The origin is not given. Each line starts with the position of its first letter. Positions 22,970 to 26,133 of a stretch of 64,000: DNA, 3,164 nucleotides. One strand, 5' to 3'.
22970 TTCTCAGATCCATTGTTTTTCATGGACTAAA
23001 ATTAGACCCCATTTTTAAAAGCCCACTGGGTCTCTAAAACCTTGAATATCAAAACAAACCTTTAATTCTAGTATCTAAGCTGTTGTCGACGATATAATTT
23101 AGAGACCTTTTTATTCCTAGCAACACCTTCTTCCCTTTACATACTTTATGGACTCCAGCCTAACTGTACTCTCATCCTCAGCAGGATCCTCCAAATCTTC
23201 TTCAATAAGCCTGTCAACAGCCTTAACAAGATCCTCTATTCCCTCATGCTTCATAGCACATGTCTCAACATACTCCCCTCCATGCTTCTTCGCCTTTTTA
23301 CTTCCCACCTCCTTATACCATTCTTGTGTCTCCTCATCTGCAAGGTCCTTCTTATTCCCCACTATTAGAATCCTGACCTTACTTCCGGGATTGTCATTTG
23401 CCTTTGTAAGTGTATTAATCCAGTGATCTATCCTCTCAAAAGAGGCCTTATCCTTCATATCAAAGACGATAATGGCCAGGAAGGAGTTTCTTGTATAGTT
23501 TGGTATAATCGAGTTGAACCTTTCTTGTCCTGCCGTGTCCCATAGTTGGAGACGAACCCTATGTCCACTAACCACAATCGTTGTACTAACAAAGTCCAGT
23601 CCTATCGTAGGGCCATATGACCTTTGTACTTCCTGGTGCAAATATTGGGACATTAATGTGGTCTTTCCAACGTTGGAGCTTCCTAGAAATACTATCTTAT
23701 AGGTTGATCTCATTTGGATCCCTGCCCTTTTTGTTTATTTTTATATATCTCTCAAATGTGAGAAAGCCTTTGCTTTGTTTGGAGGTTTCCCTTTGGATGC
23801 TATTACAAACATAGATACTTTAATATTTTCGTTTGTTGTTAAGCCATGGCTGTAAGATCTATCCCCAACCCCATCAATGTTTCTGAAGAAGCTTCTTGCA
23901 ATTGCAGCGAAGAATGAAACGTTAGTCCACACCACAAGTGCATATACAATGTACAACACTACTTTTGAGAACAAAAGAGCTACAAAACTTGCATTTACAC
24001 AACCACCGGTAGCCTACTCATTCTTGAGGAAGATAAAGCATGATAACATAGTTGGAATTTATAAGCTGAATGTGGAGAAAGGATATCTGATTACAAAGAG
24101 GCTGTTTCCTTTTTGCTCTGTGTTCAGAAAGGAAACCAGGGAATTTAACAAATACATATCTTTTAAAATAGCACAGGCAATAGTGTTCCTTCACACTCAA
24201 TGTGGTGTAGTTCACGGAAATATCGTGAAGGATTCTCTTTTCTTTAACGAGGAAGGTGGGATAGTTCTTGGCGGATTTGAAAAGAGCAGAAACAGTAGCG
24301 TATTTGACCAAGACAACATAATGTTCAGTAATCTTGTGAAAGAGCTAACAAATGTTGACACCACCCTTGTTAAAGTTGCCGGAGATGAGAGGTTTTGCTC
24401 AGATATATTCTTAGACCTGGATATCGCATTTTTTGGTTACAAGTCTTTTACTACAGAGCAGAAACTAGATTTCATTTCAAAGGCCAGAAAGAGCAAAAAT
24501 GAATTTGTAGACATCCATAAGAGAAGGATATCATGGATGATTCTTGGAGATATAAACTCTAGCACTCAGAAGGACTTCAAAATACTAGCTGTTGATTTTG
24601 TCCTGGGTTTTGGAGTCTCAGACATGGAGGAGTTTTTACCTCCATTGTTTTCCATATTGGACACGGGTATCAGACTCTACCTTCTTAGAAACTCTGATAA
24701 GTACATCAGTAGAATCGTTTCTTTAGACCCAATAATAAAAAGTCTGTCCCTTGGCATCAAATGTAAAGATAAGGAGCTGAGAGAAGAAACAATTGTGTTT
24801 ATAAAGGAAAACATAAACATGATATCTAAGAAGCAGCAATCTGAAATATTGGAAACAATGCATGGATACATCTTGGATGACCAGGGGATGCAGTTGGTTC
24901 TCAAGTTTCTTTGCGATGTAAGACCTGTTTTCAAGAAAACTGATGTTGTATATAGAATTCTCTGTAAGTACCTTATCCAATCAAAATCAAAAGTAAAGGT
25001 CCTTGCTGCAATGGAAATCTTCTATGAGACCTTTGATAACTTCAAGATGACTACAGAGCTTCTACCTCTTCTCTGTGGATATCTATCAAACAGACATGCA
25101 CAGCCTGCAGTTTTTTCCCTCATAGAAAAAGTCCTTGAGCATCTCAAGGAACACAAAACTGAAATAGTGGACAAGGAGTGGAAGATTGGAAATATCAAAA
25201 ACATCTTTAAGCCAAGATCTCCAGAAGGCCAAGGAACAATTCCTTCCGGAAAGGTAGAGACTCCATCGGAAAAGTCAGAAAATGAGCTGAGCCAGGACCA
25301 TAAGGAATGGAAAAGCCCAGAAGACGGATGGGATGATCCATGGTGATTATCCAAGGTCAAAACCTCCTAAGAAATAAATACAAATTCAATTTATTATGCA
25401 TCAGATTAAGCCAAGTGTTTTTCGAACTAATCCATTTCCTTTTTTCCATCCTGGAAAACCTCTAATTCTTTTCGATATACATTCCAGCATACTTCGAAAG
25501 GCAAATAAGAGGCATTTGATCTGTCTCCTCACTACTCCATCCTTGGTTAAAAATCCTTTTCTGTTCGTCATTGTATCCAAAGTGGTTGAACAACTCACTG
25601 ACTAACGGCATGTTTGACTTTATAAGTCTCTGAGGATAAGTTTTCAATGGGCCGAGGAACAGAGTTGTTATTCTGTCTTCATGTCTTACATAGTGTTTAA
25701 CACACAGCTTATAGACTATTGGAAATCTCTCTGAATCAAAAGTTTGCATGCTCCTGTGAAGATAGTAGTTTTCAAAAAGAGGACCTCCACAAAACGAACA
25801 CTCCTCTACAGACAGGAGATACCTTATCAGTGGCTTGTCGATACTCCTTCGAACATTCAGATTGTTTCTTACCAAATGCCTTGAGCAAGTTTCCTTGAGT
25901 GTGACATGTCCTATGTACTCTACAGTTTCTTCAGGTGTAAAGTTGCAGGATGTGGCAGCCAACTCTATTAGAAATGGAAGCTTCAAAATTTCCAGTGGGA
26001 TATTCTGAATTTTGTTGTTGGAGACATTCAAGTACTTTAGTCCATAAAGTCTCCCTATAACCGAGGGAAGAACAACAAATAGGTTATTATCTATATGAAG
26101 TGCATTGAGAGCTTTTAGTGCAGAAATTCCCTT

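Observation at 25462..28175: Head-to-head pair of paralogous LRR genes with shared Cys-rich C-terminal domain; one carries an MGxxxS myristoylation motif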

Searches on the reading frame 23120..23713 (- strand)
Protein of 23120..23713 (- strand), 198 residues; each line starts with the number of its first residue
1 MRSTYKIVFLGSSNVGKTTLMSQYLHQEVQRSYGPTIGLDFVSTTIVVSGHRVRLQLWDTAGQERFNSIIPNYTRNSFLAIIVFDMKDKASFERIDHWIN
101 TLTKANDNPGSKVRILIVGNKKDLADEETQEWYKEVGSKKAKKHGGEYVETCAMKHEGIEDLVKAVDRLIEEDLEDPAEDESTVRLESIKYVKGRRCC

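Call 8: search_protein_families(library=pfam, proteins=[window:23120-23713:-], max_evalue=0.001)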
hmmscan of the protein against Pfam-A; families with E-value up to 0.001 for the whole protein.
window:23120-23713:- (198 aa): 8 families
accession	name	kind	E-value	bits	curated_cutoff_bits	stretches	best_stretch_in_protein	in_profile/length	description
PF00071.28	Ras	-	2.1e-43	148.1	21.6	1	6-170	1-160/162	Ras family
PF08477.19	Roc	-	4.5e-30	104.8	27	1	6-123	1-119/119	Ras of Complex, Roc, domain of DAPkinase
PF00025.27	Arf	-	1e-19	71.1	22.3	1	4-165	14-169/174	ADP-ribosylation factor family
PF00009.33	GTP_EFTU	-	2.9e-09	37.2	26.5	1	32-171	52-187/188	Elongation factor Tu GTP binding domain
PF01926.29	MMR_HSR1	-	4.1e-08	33.8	21.9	1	6-121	1-113/113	50S ribosome-binding GTPase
PF03193.22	RsgA_GTPase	-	2.6e-06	27.8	30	0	80-167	26-105/174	RsgA GTPase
PF04670.18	Gtr1_RagA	-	2.1e-05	24.5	22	1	6-140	1-139/232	Gtr1/RagA G protein conserved region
PF09439.16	SRPRB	-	0.00047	20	25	1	5-128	4-125/178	Signal recognition particle receptor beta subunit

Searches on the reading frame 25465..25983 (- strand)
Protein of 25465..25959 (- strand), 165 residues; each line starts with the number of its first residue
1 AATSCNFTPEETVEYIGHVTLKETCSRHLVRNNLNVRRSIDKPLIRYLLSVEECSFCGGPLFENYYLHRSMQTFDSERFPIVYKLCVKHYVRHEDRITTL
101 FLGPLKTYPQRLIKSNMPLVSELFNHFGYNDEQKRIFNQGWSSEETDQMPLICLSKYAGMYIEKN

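Call 15: search_solved_structures(query=window:25465-25959:-, max_evalue=10, show_alignments=3)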
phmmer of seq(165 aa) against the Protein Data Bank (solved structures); distinct sequences matched with E-value up to 10: 2.
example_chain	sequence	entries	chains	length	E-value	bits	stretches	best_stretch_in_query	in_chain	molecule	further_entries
3uk3_C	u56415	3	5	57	0.17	14.9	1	51-84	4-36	Zinc finger protein 217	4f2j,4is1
3jb9_A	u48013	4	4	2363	0.62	13.1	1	55-102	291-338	Pre-mRNA-splicing factor spp42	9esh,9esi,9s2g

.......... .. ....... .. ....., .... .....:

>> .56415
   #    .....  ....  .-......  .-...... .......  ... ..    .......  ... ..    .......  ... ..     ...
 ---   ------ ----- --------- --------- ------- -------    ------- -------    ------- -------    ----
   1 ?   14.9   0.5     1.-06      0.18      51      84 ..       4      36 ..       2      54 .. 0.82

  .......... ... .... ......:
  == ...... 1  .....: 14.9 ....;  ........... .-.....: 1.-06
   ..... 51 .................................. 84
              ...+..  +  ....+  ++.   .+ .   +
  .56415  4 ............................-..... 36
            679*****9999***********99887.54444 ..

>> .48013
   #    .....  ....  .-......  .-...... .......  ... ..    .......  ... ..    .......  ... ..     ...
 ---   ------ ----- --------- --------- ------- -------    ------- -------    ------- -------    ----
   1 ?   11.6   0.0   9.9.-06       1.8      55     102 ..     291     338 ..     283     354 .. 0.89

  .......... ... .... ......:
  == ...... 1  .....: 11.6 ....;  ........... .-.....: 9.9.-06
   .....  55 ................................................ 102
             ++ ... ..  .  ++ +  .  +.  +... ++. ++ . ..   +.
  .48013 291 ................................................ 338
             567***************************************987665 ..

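Call 21: search_solved_structures(query=A3, max_evalue=10, show_alignments=3)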
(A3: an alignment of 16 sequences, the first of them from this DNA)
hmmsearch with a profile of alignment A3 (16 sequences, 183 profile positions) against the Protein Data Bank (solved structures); distinct sequences matched with E-value up to 10: 2.
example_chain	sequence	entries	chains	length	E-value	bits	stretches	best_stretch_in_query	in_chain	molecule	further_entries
3uk3_C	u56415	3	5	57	0.35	13.7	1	58-95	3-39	Zinc finger protein 217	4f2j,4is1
6ipb_A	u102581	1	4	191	1.1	12.1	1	93-127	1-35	UDP-glucuronosyltransferase 2B15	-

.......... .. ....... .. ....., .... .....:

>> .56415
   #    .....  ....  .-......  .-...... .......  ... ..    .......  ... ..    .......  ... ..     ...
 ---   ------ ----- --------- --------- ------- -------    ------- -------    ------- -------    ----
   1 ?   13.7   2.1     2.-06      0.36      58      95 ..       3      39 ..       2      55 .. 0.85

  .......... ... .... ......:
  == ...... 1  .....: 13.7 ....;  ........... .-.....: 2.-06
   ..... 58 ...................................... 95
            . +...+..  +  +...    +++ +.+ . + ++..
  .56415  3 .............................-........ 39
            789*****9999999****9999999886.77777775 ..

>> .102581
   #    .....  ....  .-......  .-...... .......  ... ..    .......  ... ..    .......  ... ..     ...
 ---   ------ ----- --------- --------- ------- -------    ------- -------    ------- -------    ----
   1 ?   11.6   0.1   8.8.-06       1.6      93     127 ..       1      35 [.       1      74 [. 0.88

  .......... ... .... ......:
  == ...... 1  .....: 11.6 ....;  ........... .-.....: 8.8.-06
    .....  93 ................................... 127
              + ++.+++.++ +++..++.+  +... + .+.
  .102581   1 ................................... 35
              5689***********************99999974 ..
